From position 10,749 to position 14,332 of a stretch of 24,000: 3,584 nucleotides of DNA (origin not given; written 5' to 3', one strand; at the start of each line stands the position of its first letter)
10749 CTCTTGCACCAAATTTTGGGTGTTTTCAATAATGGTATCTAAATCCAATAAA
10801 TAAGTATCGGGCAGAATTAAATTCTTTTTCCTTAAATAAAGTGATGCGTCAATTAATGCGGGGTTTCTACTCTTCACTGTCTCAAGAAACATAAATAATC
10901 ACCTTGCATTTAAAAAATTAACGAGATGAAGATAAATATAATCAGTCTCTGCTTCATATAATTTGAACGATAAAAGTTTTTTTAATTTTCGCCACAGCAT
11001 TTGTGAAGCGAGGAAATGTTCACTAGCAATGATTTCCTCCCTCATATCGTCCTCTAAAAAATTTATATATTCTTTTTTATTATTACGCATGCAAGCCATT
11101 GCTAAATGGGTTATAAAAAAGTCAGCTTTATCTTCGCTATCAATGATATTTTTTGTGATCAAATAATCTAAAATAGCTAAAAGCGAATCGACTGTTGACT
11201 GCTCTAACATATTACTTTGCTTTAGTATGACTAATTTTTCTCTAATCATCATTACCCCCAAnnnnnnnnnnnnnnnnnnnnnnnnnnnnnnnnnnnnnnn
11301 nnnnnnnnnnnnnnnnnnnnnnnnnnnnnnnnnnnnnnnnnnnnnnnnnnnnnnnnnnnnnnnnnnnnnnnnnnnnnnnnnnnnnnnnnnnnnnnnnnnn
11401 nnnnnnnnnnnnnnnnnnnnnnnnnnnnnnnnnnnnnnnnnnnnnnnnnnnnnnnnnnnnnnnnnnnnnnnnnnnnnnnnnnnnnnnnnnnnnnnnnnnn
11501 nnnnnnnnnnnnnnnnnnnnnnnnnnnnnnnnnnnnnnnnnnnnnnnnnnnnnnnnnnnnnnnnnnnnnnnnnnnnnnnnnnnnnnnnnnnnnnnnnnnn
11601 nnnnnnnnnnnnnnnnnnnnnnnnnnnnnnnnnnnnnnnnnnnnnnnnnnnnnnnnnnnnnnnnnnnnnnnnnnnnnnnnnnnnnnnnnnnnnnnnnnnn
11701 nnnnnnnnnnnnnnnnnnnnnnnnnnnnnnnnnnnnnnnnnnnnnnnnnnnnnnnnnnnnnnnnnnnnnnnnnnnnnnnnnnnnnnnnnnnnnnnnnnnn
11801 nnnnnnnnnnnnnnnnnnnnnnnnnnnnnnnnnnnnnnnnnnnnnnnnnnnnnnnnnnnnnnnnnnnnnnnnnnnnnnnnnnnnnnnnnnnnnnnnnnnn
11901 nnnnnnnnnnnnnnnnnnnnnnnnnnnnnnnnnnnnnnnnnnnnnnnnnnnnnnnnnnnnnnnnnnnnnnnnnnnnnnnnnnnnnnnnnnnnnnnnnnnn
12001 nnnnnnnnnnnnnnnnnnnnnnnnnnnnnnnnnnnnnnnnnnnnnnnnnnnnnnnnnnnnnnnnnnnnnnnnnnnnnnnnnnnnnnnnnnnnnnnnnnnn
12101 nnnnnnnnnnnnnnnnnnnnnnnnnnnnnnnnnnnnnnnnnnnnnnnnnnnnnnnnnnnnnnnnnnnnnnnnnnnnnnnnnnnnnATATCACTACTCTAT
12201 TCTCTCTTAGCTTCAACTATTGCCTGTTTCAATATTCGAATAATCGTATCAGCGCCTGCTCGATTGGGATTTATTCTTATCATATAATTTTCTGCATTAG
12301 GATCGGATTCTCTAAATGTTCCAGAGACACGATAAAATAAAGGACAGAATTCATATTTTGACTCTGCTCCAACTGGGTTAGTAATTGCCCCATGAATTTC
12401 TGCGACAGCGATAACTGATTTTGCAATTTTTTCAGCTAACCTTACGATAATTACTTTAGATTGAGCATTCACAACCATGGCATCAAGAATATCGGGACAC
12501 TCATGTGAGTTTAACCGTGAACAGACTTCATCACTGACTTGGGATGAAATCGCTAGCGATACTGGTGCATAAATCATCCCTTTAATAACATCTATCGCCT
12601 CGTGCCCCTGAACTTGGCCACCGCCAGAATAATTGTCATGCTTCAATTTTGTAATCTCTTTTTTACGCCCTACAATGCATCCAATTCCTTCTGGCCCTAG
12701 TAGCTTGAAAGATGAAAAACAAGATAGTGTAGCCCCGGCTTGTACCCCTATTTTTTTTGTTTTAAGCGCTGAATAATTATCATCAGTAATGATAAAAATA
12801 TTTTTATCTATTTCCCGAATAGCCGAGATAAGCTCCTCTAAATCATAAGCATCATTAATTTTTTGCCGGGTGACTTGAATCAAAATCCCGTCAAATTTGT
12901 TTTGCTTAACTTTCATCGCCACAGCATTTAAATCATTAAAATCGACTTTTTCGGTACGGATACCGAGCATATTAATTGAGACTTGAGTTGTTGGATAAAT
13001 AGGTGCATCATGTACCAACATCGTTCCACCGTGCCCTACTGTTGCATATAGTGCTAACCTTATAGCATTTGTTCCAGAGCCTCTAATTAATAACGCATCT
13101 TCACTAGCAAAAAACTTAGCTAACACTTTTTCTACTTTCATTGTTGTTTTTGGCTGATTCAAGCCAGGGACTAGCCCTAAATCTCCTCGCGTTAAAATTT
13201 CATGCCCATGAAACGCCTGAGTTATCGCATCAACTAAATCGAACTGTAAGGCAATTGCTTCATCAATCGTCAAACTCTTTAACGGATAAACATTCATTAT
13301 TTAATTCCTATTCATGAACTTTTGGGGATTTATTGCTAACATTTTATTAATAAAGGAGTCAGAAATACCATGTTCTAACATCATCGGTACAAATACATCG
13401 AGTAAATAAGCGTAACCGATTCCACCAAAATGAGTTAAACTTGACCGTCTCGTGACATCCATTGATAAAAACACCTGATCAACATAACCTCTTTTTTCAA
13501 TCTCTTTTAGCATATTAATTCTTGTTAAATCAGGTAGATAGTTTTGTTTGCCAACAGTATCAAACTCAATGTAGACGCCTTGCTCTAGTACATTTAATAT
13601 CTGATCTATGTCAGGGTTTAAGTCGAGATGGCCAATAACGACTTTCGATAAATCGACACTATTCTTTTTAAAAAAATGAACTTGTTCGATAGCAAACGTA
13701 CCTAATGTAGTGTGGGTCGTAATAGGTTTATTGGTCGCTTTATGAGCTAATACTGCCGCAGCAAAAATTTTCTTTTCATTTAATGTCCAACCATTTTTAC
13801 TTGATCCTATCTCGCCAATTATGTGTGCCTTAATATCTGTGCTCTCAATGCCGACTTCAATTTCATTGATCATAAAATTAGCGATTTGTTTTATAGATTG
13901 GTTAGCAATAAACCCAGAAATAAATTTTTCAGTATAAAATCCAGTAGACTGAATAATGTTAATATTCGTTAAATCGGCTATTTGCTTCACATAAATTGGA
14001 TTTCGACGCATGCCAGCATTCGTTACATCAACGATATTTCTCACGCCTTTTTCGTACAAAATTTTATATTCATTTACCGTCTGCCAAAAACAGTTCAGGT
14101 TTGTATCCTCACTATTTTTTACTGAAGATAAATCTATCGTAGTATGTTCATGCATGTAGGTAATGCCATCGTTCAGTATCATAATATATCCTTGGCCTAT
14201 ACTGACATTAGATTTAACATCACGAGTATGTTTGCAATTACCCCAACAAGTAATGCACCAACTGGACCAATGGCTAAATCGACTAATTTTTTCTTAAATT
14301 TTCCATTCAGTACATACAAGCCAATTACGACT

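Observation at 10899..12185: Split regulator inside the operon: GntR-HTH/PBP protein followed directly by a domain-minimal PRD protein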

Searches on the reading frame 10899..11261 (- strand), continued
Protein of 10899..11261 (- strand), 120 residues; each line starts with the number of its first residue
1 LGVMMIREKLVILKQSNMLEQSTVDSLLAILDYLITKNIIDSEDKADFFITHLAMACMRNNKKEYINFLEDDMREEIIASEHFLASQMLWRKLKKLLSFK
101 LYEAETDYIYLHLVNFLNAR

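Call 78: find_encoding_contigs(protein=P0152, flank=8000, max_places=1)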
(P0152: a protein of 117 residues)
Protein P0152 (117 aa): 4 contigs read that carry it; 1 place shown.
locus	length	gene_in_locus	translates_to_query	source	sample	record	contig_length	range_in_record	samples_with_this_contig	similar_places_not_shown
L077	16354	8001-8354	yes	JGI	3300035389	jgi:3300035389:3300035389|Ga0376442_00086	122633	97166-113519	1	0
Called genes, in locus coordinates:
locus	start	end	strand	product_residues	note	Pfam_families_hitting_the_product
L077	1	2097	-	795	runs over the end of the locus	PF02574:S-methyl_trans, PF00809:Pterin_bind, PF02607:B12-binding_2, PF02310:B12-binding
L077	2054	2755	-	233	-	PF02965:Met_synt_B12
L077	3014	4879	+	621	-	PF04851:ResIII (faint), PF09848:SLFN-g3_helicase, PF13245:AAA_19 (faint), PF13401:AAA_22 (faint)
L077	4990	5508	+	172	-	PF00583:Acetyltransf_1, PF13508:Acetyltransf_7 (weak)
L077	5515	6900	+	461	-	PF03553:Na_H_antiporter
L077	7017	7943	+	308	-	PF14502:HTH_41, PF14503:YhfZ_C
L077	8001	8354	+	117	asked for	PF00874:PRD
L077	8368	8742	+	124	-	PF10941:DUF2620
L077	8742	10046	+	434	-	PF10797:YhfT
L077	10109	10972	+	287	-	PF02126:PTE, PF01026:TatD_DNase (faint)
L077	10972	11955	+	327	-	PF01425:Amidase (weak)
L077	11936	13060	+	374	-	PF00266:Aminotran_5, PF01053:Cys_Met_Meta_PP (weak), PF22475:YhfS-like_C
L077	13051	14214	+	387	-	PF01168:Ala_racemase_N, PF21279:YhfX-like_C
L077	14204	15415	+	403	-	PF01676:Metalloenzyme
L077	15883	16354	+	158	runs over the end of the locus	-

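Call 79: find_encoding_contigs(protein=P0135, flank=8000, max_places=1)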
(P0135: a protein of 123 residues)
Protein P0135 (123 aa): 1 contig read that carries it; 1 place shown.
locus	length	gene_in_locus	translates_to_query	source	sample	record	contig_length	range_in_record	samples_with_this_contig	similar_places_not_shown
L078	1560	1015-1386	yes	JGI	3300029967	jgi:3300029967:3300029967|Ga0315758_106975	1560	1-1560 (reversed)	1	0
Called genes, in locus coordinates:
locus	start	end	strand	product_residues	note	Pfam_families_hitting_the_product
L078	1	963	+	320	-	?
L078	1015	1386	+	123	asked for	PF00874:PRD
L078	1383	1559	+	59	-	?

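Call 80: find_encoding_contigs(protein=P0108, flank=8000, max_places=1)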
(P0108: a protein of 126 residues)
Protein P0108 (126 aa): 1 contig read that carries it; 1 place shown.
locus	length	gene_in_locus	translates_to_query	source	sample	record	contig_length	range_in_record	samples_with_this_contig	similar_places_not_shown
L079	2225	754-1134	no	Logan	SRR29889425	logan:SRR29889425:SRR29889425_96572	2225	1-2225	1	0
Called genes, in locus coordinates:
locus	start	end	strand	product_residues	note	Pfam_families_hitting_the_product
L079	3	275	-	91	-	?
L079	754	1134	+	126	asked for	PF00874:PRD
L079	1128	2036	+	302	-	PF02126:PTE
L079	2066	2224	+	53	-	?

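Call 82: search_protein_families(library=pfam, proteins=[L078:1-963:+, L079:3-275:-], max_evalue=0.01)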
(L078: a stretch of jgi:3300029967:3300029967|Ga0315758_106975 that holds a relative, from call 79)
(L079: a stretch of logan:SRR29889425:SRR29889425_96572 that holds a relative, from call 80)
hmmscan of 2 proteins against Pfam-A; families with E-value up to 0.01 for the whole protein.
L078:1-963:+ (320 aa): 2 families
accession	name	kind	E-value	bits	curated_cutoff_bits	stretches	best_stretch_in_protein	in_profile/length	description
PF03372.29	Exo_endo_phos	-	1.3e-20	74.5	24.5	1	92-308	2-225/225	Endonuclease/Exonuclease/phosphatase family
PF23226.1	Exo_endo_phos_PGAP2IP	-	1.5e-06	28.1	27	1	88-217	16-142/239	PGAP2IP, C-terminal nuclease-like domain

L079:3-275:- (91 aa): 18 families
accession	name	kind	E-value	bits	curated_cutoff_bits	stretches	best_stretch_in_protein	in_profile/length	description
PF08220.18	HTH_DeoR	-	2.5e-17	62.8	21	1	6-60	1-55/57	DeoR-like helix-turn-helix domain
PF08279.18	HTH_11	-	1.3e-06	28.6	25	1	9-47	4-43/55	HTH domain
PF01047.28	MarR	-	9.8e-06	25.8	24.6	1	13-53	11-51/59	MarR family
PF22979.2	HTH_69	-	3.5e-05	24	27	1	19-53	26-60/69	Winged helix-turn-helix domain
PF13545.12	HTH_Crp_2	-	5.9e-05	23.4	27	1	23-51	26-55/70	Crp-like helix-turn-helix domain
PF01022.26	HTH_5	-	8.3e-05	22.8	22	1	12-50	9-46/47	Bacterial regulatory protein, arsR family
PF00392.27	GntR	-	0.00011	22.2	27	1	6-57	10-62/64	Bacterial regulatory proteins, gntR family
PF12840.13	HTH_20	-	0.00027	21.3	27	1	15-51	14-50/51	Helix-turn-helix domain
PF13730.12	HTH_36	-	0.00033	20.8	25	1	23-49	29-55/55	Helix-turn-helix domain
PF08280.17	HTH_Mga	-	0.00054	20.3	23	1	8-44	9-44/59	M protein trans-acting positive regulator (MGA) HTH domain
PF25213.1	HVO_A0261_N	-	0.00087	19.6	35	1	22-54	27-59/86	HVO_A0261 N-terminal domain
PF07900.17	DUF1670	-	0.0016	18.3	25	1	8-49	94-136/220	Protein of unknown function (DUF1670)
PF01978.25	TrmB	-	0.002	18.4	25.6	1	16-59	19-59/68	Sugar-specific transcriptional regulator TrmB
PF25212.1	HVO_A0114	-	0.0021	18.2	27.6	1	6-55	24-72/84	HVO_A0114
PF08461.16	HTH_12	-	0.0025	18.2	21.4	1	30-60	29-60/66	Ribonuclease R winged-helix domain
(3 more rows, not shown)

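Call 83: search_protein_families(library=ncbifam, alignment_id=A2, max_evalue=0.001)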
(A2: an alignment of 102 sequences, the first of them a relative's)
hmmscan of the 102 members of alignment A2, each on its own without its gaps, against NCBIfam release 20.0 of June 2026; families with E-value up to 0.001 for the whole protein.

A. member 1, P0001 (117 aa): 1 family
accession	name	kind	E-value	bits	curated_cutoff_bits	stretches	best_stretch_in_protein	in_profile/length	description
NF047357.1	antiterm_GlcT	equivalog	0.00066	19.1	320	1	9-112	171-271/272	glucose PTS transporter transcription antiterminator GlcT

B. families by the number of members that match (of 102 scanned): 10 families
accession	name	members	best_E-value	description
NF047357.1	antiterm_GlcT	61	8.2e-09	glucose PTS transporter transcription antiterminator GlcT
NF046042.1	LicT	34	4.8e-09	BglG family transcription antiterminator LicT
TIGR03582.1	EF_0829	18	9.8e-09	PRD domain protein, EF_0829/AHA_3910 family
NF041678.1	trans_antitermLacT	8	5.4e-06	transcription antiterminator LacT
NF053736.1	AcpB_EbpR_MafR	7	2.2e-06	AcpB/EbpR/MafR family transcriptional regulator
NF047795.1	TransRegDagR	6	0.00015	transcriptional regulator DagR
NF007295.0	PRK09772.1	1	1.5e-05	transcriptional antiterminator BglG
NF052241.1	MSHAOpTransReg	1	0.00016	MSHA operon transcriptional regulator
TIGR03425.1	urea_degr_2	1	0.0006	urea amidolyase associated protein UAAP1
TIGR02290.1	M3_fam_3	1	0.00091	M3 family oligoendopeptidase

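Call 84: search_protein_families(library=pfam, alignment_id=A2, max_evalue=0.001)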
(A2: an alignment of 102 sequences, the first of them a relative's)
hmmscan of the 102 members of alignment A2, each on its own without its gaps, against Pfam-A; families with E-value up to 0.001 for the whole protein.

A. member 1, P0001 (117 aa): 1 family
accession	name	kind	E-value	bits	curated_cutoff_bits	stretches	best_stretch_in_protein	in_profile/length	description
PF00874.25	PRD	-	9.1e-08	32.7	23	1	25-112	4-89/90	PRD domain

B. families by the number of members that match (of 102 scanned): 4 families
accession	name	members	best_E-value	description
PF00874.25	PRD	95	8.2e-14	PRD domain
PF17083.10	Swm2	1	2.8e-05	Nucleolar protein Swm2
PF07704.17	PSK_trans_fac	1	0.00039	Rv0623-like transcription factor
PF06472.20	ABC_membrane_2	1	0.00088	ABC transporter transmembrane region 2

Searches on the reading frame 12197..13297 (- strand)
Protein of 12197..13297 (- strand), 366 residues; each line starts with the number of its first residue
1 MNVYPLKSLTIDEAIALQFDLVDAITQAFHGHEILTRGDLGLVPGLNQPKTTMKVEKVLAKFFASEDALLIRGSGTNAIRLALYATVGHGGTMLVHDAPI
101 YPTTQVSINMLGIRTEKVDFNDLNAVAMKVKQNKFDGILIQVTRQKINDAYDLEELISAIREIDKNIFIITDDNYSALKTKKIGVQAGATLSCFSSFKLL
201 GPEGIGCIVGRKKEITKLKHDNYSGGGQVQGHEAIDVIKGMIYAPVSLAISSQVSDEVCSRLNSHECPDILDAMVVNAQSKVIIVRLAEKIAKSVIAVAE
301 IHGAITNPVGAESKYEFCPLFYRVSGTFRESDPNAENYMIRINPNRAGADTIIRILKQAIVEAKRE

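Call 3: search_protein_families(library=pfam, proteins=[window:12197-13297:-], max_evalue=0.01)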
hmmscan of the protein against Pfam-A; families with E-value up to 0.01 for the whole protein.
window:12197-13297:- (366 aa): 5 families
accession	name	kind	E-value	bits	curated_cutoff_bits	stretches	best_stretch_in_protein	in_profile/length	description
PF22475.2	YhfS-like_C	-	2.4e-39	134.2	27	1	256-356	1-101/101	YhfS-like, C-terminal domain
PF00266.25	Aminotran_5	-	8.8e-06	25.4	21.5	1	152-226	157-229/371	Aminotransferase class-V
PF06838.17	Met_gamma_lyase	-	4.5e-05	22.6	24.2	1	54-226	59-254/405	Methionine gamma-lyase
PF00155.27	Aminotran_1_2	-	0.00014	21.6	19.7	1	53-215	45-238/361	Aminotransferase class I and II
PF03841.19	SelA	-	0.0017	17.9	22.8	1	185-221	200-236/367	L-seryl-tRNA selenium transferase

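Call 4: search_protein_families(library=ncbifam, proteins=[window:12197-13297:-], max_evalue=0.01)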
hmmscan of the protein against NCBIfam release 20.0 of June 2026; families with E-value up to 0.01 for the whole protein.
window:12197-13297:- (366 aa): 16 families
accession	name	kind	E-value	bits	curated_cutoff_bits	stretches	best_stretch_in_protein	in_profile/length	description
NF004627.0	PRK05968.1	subfamily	1.2e-06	27.7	508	1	50-266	63-280/389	hypothetical protein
NF005455.0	PRK07049.1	equivalog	2.1e-05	23.4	504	1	46-266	80-312/427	cystathionine gamma-synthase family protein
TIGR00474.1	selA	equivalog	0.00017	20.6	267.9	1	184-221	274-311/455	L-seryl-tRNA(Sec) selenium transferase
NF004770.0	PRK06108.1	subfamily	0.00032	19.6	422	1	64-131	94-159/396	pyridoxal phosphate-dependent aminotransferase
TIGR01979.1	sufS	subfamily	0.00044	19.2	475.1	1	151-227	176-248/403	SufS family cysteine desulfurase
TIGR01324.1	cysta_beta_ly_B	equivalog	0.00045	19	365.9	1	41-253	41-254/377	cystathionine beta-lyase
NF010611.0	PRK14012.1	equivalog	0.0015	17.6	548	1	136-233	146-242/406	IscS subfamily cysteine desulfurase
TIGR02006.1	IscS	equivalog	0.002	17.2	643.2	1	137-234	143-239/402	IscS subfamily cysteine desulfurase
NF008126.0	PRK10874.1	equivalog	0.0021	17.2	607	1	151-233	177-255/401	cysteine desulfurase CsdA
NF005817.0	PRK07683.1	equivalog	0.0022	16.8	575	1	63-181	86-209/387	aminotransferase A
NF006791.0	PRK09295.1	equivalog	0.0023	17.1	661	1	149-243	179-267/406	cysteine desulfurase SufS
TIGR01326.1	OAH_OAS_sulfhy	subfamily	0.0025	16.6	495.1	1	51-205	58-210/418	O-acetylhomoserine aminocarboxypropyltransferase/cysteine synthase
NF005758.0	PRK07582.1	equivalog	0.0033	16.2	440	1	51-265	57-269/372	cystathionine gamma-lyase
NF047746.1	SocB_toxin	equivalog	0.0055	15.7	210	1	107-163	151-207/228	type VI toxin-antitoxin system SocB family DNA replication inhibitor toxin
TIGR03392.1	FeS_syn_CsdA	equivalog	0.0073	15.5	493.6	0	152-235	175-254/398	cysteine desulfurase CsdA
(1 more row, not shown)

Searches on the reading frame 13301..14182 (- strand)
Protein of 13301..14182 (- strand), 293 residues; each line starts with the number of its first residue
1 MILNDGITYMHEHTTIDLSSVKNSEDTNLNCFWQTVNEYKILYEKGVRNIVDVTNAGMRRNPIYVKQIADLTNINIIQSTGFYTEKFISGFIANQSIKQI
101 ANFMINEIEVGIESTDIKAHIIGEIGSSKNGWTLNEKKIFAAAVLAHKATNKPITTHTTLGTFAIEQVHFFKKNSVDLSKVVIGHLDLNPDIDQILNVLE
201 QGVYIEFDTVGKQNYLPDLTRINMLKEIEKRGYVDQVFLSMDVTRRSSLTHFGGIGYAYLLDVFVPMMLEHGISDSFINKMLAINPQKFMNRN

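Call 3: search_protein_families(library=pfam, proteins=[window:13301-14182:-], max_evalue=0.01)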
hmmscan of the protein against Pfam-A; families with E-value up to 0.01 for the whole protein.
window:13301-14182:- (293 aa): 1 family
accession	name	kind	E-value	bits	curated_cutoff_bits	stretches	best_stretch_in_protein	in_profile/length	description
PF02126.24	PTE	-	3e-78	263.7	22.4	1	6-290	7-297/298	Phosphotriesterase family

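Call 4: search_protein_families(library=ncbifam, proteins=[window:13301-14182:-], max_evalue=0.01)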
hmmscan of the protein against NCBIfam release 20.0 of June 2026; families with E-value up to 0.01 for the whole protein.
window:13301-14182:- (293 aa): 4 families
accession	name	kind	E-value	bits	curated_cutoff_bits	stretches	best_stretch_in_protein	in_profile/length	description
NF007373.0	PRK09875.1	equivalog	3.2e-95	319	486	1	4-290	5-291/292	phosphotriesterase-related protein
NF045706.1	PhFuoseLconase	equivalog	1.3e-23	83.7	630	1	35-290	48-324/332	phospho-furanose lactonase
NF041153.1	organophos_OPH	equivalog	1e-17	64.3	500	1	44-211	92-256/365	organophosphate hydrolase OPH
NF052559.1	MthAcHydAcmB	equivalog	0.0042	15.9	550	1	205-272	83-149/391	methyl acetate hydrolase AcmB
